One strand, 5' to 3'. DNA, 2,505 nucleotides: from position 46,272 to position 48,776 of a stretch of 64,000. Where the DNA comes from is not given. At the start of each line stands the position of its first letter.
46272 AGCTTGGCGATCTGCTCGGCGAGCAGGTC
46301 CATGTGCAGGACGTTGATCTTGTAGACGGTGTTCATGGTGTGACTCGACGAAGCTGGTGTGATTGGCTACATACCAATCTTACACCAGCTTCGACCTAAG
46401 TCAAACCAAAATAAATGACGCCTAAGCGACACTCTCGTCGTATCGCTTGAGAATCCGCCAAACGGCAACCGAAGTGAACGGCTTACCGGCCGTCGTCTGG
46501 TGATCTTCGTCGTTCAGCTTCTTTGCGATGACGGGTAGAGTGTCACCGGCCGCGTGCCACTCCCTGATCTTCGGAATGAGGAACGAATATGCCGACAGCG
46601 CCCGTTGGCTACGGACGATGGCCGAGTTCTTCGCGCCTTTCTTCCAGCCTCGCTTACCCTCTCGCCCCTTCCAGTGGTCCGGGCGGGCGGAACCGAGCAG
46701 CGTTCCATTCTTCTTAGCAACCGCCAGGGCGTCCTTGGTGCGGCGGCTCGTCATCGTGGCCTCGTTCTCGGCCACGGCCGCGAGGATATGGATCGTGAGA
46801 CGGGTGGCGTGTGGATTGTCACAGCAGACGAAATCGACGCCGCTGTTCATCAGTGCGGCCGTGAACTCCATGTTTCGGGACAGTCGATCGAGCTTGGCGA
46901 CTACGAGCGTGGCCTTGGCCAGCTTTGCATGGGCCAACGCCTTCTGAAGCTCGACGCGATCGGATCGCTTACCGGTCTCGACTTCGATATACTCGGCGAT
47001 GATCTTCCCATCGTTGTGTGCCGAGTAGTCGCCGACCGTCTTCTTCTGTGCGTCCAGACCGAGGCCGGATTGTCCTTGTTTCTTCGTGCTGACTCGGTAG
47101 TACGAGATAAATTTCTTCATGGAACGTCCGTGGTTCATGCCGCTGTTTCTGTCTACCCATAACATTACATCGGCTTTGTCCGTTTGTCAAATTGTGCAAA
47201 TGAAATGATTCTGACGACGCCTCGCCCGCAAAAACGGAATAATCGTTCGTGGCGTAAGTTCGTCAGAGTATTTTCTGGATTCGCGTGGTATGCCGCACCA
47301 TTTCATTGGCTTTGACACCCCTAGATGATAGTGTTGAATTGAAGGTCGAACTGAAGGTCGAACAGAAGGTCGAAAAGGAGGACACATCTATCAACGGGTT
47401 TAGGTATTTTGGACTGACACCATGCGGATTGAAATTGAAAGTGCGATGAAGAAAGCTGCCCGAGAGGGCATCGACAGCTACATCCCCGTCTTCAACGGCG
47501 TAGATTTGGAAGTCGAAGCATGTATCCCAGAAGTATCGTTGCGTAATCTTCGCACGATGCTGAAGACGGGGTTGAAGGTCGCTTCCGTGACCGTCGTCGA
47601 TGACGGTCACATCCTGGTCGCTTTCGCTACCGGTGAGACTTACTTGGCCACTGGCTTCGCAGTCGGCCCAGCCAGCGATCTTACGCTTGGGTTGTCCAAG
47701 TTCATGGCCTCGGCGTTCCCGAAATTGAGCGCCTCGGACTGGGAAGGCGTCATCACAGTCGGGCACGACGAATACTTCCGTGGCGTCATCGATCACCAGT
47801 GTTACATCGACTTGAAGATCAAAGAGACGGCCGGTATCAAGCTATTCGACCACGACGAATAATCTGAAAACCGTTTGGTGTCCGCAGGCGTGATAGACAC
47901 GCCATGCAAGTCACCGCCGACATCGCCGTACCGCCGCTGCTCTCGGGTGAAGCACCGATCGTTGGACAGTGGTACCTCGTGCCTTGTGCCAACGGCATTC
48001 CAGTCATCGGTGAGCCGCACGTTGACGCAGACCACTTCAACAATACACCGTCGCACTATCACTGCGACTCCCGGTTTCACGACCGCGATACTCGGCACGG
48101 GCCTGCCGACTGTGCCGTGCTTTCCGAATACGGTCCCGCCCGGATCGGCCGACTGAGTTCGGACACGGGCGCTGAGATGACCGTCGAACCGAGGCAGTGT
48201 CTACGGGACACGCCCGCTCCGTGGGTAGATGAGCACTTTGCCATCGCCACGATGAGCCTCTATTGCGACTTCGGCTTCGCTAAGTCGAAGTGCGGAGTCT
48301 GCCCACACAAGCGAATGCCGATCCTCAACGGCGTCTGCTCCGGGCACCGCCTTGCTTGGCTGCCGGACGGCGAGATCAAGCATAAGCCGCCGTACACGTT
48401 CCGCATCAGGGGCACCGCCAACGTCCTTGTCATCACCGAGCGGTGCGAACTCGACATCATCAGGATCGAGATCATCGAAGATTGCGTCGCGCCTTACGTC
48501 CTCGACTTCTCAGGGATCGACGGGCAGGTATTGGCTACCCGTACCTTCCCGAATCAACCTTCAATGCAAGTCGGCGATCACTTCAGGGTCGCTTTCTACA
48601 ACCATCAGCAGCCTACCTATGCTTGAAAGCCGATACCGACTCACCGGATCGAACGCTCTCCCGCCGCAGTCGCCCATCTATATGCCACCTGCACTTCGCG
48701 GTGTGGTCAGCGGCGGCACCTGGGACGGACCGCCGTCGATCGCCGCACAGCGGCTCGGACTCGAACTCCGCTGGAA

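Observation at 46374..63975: Family of five near-identical sigma70-like early promoters with an embedded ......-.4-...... operator, plus a diverged sixth copy at the recombinase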

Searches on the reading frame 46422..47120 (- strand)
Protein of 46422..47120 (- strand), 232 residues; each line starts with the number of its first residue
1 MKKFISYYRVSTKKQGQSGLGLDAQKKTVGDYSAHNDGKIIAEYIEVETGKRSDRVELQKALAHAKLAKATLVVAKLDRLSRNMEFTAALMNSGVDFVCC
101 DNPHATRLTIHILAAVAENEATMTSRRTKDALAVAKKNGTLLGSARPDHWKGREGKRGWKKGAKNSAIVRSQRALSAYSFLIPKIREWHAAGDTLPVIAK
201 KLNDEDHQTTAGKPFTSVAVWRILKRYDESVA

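Call 14: search_protein_families(library=pfam, proteins=[window:46422-47120:-], max_evalue=0.01)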
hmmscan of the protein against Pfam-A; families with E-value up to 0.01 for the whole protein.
window:46422-47120:- (232 aa): 2 families
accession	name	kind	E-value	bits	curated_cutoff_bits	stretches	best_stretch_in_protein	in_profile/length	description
PF00239.26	Resolvase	-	7.9e-25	88.1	23.3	1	5-140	2-144/145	Resolvase, N terminal domain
PF07508.19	Recombinase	-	0.0021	18.7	21.1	1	184-225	9-50/102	Recombinase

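Call 99: search_dna_similar(query=window:46422-47120:-, collection=phages, mode=protein, max_rows=12)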
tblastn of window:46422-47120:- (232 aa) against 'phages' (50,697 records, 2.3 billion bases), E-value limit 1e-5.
Records with a match: 154; places in all: 154; records where one place covers at least 80% of the query: 84.
Best place of each record, by identity: <60% 154.
By first word of the organism name: Escherichia 105; Klebsiella 9; Cellulophaga 7; Vibrio 5; Campylobacter 5; Shewanella 4; Justusliebigvirus 3; Phapecoctavirus 3; Parabacteroides 2; Microcystis 1; and 10 more.
By host as written in the record: Escherichia coli 27; - 18; Escherichia coli K-12 MG1655 18; Escherichia sp. 5; Campylobacter jejuni 5; Escherichia coli K-12 4; Cellulophaga sp. HaHa_2_95 4; Escherichia coli EC3.18 4; and 51 more.
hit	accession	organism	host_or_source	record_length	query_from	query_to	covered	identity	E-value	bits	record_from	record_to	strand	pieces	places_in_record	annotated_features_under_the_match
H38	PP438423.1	Microcystis phage Mwe-JY31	Microcystis wesenbergii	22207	1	225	97%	37.4%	6e-23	102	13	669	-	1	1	hypothetical protein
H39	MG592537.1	Vibrio phage 1.170.O._10N.261.52.C3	Vibrio sp.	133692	2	227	97%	36.8%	5e-26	111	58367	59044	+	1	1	resolvase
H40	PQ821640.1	Escherichia phage SD2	Escherichia sp.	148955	3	228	97%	34.1%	1e-14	78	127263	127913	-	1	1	SD2000210: DNA invertase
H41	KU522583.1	Enterobacteria phage ECGD1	-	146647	3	223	95%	34.8%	2e-14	77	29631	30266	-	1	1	putative recombinase, resolvase family protein/DNA invertase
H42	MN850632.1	Escherichia phage alia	Escherichia coli K-12 MG1655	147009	3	228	97%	33.6%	5e-14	76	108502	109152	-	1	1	hypothetical protein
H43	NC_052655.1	Escherichia phage alia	Escherichia coli K-12 MG1655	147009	3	228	97%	33.6%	5e-14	76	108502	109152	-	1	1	DNA invertase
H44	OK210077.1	Serratia phage KKP_3264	Serratia fonticola KKP3084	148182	3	223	95%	34.4%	4e-14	77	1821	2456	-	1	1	hypothetical protein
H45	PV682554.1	Escherichia phage 92CQ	Escherichia coli 92CQ (ESBL-producing)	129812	3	223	95%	34.4%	4e-14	77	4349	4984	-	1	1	DNA invertase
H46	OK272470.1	Escherichia phage JLBYU50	Escherichia coli K-12 MG1655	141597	3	223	95%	34.4%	4e-14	77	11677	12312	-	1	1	putative recombinase family protein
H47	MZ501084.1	Escherichia phage JohannJBalmer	Escherichia coli K-12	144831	3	223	95%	34.4%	4e-14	77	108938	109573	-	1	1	putative site-specific recombinase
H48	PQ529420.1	Escherichia phage Eryne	Escherichia coli UTI89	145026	3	223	95%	34.4%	4e-14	77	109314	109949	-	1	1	DNA invertase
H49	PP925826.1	Escherichia phage Antha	Escherichia coli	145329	3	223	95%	34.4%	4e-14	77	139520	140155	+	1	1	DNA invertase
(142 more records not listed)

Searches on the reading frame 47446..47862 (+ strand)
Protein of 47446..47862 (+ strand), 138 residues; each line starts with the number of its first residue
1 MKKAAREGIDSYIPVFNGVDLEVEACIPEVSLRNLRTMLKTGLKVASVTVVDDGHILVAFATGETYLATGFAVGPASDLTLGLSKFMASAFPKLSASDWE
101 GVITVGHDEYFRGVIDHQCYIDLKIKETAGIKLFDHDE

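Call 70: search_protein_families(library=pfam, proteins=[window:47446-47862:+], max_evalue=0.01)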
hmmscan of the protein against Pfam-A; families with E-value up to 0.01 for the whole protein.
window:47446-47862:+ (138 aa): 0 families

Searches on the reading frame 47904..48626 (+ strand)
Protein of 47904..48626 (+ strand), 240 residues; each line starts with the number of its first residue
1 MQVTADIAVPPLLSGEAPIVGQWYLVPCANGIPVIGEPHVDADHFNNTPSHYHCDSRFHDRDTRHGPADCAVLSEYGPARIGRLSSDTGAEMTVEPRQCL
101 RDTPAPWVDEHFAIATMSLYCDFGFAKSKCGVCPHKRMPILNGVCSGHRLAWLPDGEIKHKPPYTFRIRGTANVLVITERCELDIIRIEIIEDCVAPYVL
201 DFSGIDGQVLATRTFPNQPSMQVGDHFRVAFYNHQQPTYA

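Call 13: search_protein_families(library=pfam, proteins=[window:47904-48626:+], max_evalue=0.01)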
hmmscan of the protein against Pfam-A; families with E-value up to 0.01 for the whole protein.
window:47904-48626:+ (240 aa): 0 families

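Call 100: search_protein_families(library=pfam, proteins=[window:47904-48626:+], max_evalue=0.1)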
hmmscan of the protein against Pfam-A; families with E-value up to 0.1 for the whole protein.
window:47904-48626:+ (240 aa): 0 families
